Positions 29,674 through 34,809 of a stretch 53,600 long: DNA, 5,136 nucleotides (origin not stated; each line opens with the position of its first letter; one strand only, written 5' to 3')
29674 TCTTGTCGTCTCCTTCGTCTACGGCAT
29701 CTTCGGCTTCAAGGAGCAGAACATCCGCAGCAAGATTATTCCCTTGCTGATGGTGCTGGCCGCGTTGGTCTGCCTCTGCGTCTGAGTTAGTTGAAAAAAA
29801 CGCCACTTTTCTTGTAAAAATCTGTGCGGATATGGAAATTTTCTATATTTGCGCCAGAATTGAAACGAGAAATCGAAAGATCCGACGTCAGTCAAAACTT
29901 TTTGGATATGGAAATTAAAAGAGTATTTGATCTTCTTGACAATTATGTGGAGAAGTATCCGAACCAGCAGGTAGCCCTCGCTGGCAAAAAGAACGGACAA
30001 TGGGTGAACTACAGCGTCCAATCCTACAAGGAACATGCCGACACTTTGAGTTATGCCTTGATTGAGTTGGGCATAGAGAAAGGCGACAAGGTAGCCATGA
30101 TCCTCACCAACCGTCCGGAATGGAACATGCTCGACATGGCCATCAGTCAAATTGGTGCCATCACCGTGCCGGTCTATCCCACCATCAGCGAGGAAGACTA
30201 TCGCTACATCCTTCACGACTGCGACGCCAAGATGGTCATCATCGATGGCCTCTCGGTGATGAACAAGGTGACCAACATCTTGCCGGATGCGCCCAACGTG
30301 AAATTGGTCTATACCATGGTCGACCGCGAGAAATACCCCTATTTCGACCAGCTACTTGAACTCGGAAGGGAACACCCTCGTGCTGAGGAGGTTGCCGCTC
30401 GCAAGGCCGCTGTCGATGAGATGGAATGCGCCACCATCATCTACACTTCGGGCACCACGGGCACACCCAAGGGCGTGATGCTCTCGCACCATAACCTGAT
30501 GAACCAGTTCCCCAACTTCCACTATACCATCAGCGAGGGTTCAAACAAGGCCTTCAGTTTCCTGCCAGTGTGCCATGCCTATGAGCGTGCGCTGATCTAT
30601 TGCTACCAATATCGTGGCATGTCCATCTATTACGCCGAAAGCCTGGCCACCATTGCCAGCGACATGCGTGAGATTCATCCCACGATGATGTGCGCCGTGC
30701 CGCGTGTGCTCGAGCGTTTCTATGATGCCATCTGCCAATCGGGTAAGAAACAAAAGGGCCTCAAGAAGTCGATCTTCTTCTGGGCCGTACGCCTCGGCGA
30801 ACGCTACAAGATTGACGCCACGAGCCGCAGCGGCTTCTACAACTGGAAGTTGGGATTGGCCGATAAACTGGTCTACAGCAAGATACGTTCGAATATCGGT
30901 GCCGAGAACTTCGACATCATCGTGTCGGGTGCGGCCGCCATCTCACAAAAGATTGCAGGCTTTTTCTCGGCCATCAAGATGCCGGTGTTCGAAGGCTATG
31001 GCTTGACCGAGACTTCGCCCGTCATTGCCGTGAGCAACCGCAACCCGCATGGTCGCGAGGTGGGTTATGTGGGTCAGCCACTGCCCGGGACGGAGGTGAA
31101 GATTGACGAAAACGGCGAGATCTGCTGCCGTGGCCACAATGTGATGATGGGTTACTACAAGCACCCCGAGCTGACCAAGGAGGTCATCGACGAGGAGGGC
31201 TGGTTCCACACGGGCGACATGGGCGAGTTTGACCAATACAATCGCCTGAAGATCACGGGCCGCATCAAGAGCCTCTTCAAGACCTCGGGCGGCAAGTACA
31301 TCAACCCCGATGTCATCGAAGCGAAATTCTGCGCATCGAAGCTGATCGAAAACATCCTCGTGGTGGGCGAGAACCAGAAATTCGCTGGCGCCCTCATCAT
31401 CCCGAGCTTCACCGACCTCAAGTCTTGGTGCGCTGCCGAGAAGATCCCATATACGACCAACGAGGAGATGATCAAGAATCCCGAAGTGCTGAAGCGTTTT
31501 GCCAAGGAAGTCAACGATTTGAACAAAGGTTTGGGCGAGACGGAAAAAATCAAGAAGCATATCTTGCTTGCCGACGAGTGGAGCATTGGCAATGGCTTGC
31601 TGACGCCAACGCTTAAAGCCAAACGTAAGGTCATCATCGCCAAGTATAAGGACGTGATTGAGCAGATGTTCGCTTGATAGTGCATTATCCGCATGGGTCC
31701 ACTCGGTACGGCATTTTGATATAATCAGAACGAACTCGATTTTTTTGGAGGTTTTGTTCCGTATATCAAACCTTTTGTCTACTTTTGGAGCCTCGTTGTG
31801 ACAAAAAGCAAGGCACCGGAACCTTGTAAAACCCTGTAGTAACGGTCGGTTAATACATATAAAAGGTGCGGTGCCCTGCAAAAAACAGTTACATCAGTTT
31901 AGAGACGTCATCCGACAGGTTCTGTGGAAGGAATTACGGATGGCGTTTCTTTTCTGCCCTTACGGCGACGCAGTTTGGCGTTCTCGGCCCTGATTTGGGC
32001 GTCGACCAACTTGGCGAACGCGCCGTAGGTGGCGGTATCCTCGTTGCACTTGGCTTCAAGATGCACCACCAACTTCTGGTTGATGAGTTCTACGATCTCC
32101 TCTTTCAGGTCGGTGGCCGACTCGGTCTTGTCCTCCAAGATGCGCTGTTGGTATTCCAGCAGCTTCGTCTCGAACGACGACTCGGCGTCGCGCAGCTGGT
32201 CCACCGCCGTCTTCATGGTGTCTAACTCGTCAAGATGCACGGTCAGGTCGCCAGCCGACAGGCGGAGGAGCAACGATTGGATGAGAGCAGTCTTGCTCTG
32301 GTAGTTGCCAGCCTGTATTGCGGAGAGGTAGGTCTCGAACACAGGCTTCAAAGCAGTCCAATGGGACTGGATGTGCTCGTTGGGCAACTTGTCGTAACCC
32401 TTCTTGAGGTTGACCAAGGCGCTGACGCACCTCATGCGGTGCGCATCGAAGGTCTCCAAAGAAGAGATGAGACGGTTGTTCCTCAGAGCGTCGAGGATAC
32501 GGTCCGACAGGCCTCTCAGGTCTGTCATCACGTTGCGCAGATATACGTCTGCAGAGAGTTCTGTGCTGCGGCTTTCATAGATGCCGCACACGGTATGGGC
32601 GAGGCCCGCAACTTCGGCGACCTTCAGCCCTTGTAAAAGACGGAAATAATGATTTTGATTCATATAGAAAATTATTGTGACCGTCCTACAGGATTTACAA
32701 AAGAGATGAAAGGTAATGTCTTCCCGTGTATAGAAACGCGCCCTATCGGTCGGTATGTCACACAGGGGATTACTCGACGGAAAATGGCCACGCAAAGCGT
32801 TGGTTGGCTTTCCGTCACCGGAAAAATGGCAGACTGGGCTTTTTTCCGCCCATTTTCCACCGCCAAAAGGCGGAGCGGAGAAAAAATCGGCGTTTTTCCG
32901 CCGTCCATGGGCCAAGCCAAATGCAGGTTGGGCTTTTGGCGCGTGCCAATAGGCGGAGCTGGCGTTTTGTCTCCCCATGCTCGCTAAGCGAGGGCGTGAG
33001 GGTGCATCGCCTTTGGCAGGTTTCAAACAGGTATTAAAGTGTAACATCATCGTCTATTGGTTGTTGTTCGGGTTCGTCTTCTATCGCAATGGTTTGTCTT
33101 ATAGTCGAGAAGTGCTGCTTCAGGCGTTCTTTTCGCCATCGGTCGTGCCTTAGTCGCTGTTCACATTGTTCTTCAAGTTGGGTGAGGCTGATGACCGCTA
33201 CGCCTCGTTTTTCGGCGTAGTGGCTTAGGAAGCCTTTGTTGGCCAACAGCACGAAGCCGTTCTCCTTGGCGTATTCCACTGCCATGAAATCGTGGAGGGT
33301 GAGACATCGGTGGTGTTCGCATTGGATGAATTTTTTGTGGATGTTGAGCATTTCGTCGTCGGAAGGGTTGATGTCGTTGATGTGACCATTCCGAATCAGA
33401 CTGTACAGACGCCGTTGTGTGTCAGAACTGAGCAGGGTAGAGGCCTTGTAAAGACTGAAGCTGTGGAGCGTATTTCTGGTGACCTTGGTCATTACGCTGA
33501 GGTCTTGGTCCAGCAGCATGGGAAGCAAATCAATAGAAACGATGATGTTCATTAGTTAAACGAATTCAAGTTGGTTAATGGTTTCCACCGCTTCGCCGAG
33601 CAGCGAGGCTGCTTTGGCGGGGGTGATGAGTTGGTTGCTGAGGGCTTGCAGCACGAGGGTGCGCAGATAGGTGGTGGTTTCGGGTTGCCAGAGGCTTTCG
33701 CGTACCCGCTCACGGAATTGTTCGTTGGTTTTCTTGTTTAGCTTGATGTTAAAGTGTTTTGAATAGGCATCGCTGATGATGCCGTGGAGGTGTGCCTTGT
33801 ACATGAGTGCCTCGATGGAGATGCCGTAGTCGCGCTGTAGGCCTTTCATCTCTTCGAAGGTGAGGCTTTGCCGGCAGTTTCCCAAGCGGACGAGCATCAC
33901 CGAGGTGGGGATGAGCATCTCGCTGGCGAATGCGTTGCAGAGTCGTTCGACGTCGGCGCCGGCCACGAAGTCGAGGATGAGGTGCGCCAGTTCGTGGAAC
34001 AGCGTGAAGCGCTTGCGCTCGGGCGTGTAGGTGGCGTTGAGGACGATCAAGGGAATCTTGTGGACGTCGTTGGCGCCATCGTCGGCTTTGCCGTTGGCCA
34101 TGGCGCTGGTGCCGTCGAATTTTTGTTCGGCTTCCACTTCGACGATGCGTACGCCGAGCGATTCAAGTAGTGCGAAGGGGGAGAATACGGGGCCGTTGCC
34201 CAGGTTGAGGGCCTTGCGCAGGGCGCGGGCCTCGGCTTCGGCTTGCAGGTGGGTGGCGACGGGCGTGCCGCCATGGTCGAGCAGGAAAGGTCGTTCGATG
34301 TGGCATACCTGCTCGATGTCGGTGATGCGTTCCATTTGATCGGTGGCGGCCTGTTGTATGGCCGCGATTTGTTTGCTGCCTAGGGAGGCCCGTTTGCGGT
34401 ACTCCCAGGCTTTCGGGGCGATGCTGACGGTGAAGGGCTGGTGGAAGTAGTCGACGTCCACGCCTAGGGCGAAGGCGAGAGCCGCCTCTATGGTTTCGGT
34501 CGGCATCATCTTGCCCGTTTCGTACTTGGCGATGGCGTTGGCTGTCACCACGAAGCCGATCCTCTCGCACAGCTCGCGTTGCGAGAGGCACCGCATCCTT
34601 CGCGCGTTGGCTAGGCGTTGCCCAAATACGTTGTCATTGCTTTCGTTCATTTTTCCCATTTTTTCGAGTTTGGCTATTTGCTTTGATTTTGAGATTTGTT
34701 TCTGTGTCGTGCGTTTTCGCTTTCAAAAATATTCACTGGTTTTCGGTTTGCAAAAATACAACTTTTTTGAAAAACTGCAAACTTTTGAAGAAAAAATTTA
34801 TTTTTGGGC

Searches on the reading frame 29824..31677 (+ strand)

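Call 11: search_protein_families(library=pfam, proteins=[window:29824-31677:+], max_evalue=0.001)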
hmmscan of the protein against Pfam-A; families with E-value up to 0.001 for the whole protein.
window:29824-31677:+ (617 aa): 2 families
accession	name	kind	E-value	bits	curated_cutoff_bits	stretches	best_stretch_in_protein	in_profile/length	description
PF00501.34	AMP-binding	-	4.9e-75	253.2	29.9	1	40-445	3-384/384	AMP-binding enzyme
PF23562.2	AMP-binding_C_3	-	2.6e-08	34.7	20.8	1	488-616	7-120/124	AMP-binding enzyme C-terminal domain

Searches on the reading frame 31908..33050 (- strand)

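Call 11: search_protein_families(library=pfam, proteins=[window:31908-33050:-], max_evalue=0.001)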
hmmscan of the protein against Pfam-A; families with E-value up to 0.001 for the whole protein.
window:31908-33050:- (380 aa): 1 family
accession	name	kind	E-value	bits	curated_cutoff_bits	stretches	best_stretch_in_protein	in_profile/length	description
PF19775.4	DUF6261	-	7.4e-13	49.1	27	1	197-345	3-149/154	Family of unknown function (DUF6261)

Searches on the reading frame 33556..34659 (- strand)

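Call 11: search_protein_families(library=pfam, proteins=[window:33556-34659:-], max_evalue=0.001)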
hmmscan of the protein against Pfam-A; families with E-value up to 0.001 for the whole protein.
window:33556-34659:- (367 aa): 4 families
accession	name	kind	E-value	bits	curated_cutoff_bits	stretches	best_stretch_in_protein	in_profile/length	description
PF06114.19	Peptidase_M78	-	5.9e-13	49.1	22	1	196-289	22-122/123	IrrE N-terminal-like domain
PF01381.28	HTH_3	-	1.6e-08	34.9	23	1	18-72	3-55/55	Helix-turn-helix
PF13560.12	HTH_31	-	7.7e-08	33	27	1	12-70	2-59/64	Helix-turn-helix domain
PF12844.13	HTH_19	-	6.8e-06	26.3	30.2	1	13-71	1-57/64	Helix-turn-helix domain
